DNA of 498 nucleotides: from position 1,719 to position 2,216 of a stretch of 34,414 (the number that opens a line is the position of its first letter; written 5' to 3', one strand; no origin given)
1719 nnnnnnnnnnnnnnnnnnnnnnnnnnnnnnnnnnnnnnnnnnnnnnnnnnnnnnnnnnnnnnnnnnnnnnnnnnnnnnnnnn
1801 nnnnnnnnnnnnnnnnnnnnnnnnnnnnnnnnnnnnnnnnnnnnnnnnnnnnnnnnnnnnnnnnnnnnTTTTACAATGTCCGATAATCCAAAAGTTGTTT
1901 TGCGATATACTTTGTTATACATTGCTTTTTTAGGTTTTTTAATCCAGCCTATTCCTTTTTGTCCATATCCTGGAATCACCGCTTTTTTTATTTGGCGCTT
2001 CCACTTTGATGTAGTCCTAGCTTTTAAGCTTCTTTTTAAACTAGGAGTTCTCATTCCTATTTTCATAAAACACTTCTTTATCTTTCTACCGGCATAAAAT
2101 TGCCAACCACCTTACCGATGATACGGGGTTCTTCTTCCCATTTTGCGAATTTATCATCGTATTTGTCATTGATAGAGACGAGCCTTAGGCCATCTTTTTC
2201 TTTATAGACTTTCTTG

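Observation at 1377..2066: Translationally coupled basic 2-TM protein plus DUF4177-like pair in the int-cI superinfection-exclusion slot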

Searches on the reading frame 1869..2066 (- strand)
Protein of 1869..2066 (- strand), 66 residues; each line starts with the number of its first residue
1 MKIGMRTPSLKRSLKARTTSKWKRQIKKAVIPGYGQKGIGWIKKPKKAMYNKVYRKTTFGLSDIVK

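Call 22: find_homologous_proteins(query=window:1869-2066:-, max_evalue=0.001)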
Query seq(66 aa) (66 aa): 593 proteins with E <= 0.001 among 593 candidates; the best 120 are listed.
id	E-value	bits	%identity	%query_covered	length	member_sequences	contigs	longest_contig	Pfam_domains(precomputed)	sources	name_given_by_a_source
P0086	8.5e-35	135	100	100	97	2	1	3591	-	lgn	-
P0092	1.0e-30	122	88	97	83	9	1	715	-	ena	-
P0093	2.2e-30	121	86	98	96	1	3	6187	-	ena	-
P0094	1.0e-29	119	86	97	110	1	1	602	-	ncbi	-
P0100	8.2e-29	116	83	100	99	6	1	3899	-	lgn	-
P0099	1.7e-28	115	83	98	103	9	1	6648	-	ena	-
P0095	1.9e-28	115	82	100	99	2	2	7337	-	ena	-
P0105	1.4e-27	112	82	100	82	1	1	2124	-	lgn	-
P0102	1.6e-27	112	82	98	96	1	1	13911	-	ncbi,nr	ncbi:hypothetical protein SPAR93_0147 [Streptococcus pneumoniae GA47368]|nr:hypothetical protein SPA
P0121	1.9e-27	112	80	100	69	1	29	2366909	-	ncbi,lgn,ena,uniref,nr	ncbi:hypothetical protein MK543_05035 [Streptococcus gallolyticus subsp. gallolyticus]|uniref:hypoth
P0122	2.6e-27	111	80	100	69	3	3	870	-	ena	-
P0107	2.7e-27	111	79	100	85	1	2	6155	-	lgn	-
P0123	3.1e-27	111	80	100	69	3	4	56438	-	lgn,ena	-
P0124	3.7e-27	111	79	100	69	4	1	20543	-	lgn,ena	-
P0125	5.1e-27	110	79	100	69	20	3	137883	-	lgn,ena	-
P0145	9.5e-26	106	76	100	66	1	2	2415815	-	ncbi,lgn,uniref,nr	ncbi:hypothetical protein [Bifidobacterium sp. ESL0704]|uniref:hypothetical protein n=1 Tax=Bifidoba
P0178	7.2e-25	103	73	100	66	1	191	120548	-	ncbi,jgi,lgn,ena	jgi:hypothetical protein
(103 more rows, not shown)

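Call 46: search_protein_representatives(protein=window:1869-2066:-)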
Query: 66 residues. Proteins with E-value up to 0.001 (for the whole library): 1249; up to 1e-10: 754; up to 1e-30: 0. The best 150 are listed.
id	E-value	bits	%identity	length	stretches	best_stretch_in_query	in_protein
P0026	1.6e-30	119.6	85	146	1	1-66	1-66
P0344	1.5e-28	113.4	83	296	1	1-66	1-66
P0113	4.3e-25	102.5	76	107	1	1-66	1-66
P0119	9.2e-25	101.4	76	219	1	1-66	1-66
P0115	2.6e-24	100.0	74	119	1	1-66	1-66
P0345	3.6e-24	99.6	72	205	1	1-65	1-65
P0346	3.9e-24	99.4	76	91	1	1-62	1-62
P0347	4.4e-24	99.3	72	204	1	1-65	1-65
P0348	5.7e-24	98.9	76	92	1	1-62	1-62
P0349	6.9e-24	98.7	68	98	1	1-66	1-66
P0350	8.3e-24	98.4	68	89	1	1-66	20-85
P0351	1.8e-23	97.3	72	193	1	1-65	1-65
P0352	2.7e-23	96.8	70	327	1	1-66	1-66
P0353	3.2e-23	96.5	76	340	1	5-66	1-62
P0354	4.6e-23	96.1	71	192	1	1-65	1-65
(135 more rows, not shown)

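Call 49: search_protein_families(library=pfam, alignment_id=A3, max_evalue=0.001)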
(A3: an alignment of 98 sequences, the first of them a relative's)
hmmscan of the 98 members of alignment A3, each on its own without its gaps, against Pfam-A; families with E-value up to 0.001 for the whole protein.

A. member 1, P0344 (296 aa): 1 family
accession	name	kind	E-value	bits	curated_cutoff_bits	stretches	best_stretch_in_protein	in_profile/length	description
PF08797.16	HIRAN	-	5.2e-11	42.7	24.7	1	206-263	24-82/96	HIRAN domain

B. families by the number of members that match (of 98 scanned): 21 families
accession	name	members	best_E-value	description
PF05154.21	TM2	12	3.6e-21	TM2 domain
PF08797.16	HIRAN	5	5.2e-11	HIRAN domain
PF02805.21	Ada_Zn_binding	3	1.8e-08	Metal binding domain of Ada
PF13176.12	TPR_7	2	0.00022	Tetratricopeptide repeat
PF12725.13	DUF3810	2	0.00061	Protein of unknown function (DUF3810)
PF00565.23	SNase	1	4.4e-17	Staphylococcal nuclease homologue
PF12773.13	DZR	1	1.1e-08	Double zinc ribbon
PF13240.11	Zn_Ribbon_1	1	2.1e-07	zinc-ribbon domain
PF00515.34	TPR_1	1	2.6e-07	Tetratricopeptide repeat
PF07719.23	TPR_2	1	3.1e-06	Tetratricopeptide repeat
PF13181.12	TPR_8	1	0.00013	Tetratricopeptide repeat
PF24961.1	NfeD_membrane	1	0.00021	NfeD integral membrane domain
PF13425.11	O-antigen_lig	1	0.00028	O-antigen ligase like membrane protein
PF12698.13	ABC2_membrane_3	1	0.00043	ABC-2 family transporter protein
PF24844.1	PolC_DP2_central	1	0.00049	DNA polymerase II large subunit DP2, central domain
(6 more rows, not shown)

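Call 53: find_encoding_contigs(protein=P0145, flank=3500, max_places=3)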
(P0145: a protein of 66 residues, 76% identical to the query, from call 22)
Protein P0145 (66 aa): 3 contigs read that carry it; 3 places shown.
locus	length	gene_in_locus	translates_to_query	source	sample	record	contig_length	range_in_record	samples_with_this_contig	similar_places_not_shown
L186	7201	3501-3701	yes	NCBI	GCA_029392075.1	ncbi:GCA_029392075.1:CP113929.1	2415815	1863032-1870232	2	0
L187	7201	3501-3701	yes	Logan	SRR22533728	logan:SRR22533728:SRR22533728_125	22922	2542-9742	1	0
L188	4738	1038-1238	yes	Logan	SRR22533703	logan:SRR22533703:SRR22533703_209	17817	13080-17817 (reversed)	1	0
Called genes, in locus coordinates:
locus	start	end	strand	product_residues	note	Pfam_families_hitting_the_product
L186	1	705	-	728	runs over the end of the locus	PF04024:PspC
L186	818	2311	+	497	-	PF04024:PspC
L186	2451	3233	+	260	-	PF00072:Response_reg, PF08281:Sigma70_r4_2, PF00196:GerE, PF04545:Sigma70_r4 (weak)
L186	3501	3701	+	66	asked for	-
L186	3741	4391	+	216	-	-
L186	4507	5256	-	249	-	PF02661:Fic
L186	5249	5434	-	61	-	PF18495:VbhA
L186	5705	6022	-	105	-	PF02627:CMD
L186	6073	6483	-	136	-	PF02311:AraC_binding (weak), PF00190:Cupin_1, PF07883:Cupin_2, PF12852:Cupin_6 (weak)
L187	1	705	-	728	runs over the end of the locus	PF04024:PspC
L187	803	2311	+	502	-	PF04024:PspC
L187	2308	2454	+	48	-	-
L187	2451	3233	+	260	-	PF00072:Response_reg, PF08281:Sigma70_r4_2, PF00196:GerE, PF04545:Sigma70_r4 (weak)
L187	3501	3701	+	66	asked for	-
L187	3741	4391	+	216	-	-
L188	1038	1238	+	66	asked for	-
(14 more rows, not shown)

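Call 54: find_encoding_contigs(protein=P0178, flank=3500, max_places=5)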
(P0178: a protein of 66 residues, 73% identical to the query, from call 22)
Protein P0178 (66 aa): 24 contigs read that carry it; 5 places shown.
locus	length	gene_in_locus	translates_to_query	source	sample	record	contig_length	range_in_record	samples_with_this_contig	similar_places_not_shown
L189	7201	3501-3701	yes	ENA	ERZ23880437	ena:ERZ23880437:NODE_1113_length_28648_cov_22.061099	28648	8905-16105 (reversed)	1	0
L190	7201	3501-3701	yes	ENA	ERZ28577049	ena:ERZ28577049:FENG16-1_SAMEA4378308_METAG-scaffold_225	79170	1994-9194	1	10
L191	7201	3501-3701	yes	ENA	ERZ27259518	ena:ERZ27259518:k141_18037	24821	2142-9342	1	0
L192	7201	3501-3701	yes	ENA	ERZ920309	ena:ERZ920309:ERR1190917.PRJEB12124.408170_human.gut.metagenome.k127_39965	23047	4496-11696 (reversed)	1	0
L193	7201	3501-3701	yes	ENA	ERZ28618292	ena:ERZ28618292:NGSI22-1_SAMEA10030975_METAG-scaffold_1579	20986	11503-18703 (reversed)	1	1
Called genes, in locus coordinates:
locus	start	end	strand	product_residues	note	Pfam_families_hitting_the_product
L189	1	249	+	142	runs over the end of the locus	-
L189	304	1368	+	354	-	PF01719:Rep_OBD, PF00910:RNA_helicase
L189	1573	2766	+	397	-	PF02920:Integrase_DNA, PF00589:Phage_integrase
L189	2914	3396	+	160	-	PF01451:LMWPc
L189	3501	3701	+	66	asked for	-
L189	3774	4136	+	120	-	PF03733:YccF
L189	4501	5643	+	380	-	-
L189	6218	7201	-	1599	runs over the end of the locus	PF01869:BcrAD_BadFG, PF09989:DUF2229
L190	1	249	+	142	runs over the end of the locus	-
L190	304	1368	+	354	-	PF01719:Rep_OBD, PF00910:RNA_helicase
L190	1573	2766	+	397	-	PF02920:Integrase_DNA, PF00589:Phage_integrase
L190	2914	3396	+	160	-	PF01451:LMWPc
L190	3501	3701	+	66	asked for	-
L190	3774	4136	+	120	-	PF03733:YccF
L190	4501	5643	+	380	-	-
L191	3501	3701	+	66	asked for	-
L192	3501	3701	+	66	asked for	-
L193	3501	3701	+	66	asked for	-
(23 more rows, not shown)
